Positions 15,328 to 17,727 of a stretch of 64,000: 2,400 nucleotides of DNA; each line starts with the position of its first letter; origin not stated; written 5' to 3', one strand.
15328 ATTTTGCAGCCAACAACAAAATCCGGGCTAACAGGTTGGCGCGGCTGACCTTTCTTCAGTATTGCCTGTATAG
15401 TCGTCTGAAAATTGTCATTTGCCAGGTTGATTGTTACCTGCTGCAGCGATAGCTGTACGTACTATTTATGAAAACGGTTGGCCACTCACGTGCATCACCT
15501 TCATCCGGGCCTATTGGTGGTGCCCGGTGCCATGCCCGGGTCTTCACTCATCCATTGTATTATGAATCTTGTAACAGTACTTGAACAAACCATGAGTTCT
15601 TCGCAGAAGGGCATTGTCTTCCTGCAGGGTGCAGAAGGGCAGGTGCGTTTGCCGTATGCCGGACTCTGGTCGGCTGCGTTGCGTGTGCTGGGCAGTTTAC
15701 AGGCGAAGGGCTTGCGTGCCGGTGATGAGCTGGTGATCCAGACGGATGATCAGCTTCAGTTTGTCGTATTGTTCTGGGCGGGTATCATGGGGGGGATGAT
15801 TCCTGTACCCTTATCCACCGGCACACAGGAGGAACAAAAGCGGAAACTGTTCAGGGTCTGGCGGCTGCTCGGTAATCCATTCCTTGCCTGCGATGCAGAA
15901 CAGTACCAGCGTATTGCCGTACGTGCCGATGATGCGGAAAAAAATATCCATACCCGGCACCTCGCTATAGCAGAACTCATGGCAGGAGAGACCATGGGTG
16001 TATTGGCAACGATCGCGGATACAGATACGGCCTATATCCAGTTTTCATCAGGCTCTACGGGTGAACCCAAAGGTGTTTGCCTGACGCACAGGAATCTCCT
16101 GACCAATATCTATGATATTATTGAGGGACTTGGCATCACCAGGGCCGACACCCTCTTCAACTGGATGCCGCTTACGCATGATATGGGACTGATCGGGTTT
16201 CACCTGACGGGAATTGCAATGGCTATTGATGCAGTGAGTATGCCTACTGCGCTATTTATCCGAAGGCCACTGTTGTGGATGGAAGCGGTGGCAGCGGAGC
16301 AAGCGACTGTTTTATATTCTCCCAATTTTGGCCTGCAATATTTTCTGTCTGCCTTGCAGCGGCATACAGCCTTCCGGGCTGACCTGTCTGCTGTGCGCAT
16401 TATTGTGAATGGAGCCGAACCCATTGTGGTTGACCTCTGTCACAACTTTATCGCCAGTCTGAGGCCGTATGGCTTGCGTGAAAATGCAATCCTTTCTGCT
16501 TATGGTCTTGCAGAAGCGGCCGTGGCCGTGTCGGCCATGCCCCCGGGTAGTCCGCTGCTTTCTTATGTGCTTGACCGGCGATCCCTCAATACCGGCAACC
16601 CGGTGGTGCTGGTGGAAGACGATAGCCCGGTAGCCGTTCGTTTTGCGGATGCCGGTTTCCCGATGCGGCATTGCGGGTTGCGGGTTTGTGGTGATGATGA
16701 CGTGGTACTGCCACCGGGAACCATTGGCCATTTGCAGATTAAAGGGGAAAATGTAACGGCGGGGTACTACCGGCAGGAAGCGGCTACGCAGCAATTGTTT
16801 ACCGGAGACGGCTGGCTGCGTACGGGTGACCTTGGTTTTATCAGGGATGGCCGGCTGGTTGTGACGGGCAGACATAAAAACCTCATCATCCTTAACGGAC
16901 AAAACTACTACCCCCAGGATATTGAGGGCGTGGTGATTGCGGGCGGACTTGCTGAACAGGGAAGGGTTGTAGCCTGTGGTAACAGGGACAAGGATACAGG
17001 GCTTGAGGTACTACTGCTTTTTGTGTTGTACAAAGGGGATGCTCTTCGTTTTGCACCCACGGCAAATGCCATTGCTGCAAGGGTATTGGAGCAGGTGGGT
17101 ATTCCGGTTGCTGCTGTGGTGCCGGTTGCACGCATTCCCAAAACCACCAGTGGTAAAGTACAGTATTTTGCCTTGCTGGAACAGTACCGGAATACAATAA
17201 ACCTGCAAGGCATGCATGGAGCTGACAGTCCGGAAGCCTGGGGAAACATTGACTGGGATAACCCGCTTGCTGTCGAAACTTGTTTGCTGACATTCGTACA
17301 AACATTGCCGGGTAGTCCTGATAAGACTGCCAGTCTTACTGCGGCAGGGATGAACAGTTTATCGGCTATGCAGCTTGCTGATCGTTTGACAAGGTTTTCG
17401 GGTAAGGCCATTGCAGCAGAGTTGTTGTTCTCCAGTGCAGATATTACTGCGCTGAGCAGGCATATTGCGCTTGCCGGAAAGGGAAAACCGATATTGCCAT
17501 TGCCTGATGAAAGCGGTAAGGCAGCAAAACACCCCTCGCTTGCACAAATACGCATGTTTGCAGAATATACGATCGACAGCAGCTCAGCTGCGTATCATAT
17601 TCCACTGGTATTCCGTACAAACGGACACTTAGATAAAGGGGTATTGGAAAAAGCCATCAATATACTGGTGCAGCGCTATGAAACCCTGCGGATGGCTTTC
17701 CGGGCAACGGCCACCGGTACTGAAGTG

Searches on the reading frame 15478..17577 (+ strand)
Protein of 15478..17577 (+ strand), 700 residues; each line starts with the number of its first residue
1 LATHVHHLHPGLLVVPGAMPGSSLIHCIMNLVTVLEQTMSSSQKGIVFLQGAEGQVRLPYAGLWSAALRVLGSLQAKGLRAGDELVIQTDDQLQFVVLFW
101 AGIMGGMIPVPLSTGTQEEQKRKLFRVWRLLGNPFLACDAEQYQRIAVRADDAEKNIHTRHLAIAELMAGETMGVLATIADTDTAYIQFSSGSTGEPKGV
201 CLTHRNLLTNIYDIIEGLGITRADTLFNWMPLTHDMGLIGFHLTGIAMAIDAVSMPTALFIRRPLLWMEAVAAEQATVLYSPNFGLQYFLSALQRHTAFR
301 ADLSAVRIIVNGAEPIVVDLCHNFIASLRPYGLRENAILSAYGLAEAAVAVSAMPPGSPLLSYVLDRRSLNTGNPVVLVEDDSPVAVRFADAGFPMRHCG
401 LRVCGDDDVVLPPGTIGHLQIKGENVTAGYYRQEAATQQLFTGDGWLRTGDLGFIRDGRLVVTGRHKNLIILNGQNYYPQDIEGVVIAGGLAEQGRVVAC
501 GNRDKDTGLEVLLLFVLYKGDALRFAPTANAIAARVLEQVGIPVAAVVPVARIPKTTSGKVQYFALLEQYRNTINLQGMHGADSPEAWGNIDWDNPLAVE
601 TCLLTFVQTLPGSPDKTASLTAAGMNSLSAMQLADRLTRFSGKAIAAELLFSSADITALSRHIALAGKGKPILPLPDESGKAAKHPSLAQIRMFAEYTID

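Call 29: search_protein_families(library=pfam, proteins=[window:15478-17577:+], max_evalue=0.001)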
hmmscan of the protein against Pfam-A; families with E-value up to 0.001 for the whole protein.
window:15478-17577:+ (700 aa): 2 families
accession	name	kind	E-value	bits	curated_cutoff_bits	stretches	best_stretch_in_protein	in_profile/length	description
PF00501.34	AMP-binding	-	1.6e-46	159.3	29.9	1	51-431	16-384/384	AMP-binding enzyme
PF00550.31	PP-binding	-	1.2e-05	25.9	20.8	1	615-663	19-67/67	Phosphopantetheine attachment site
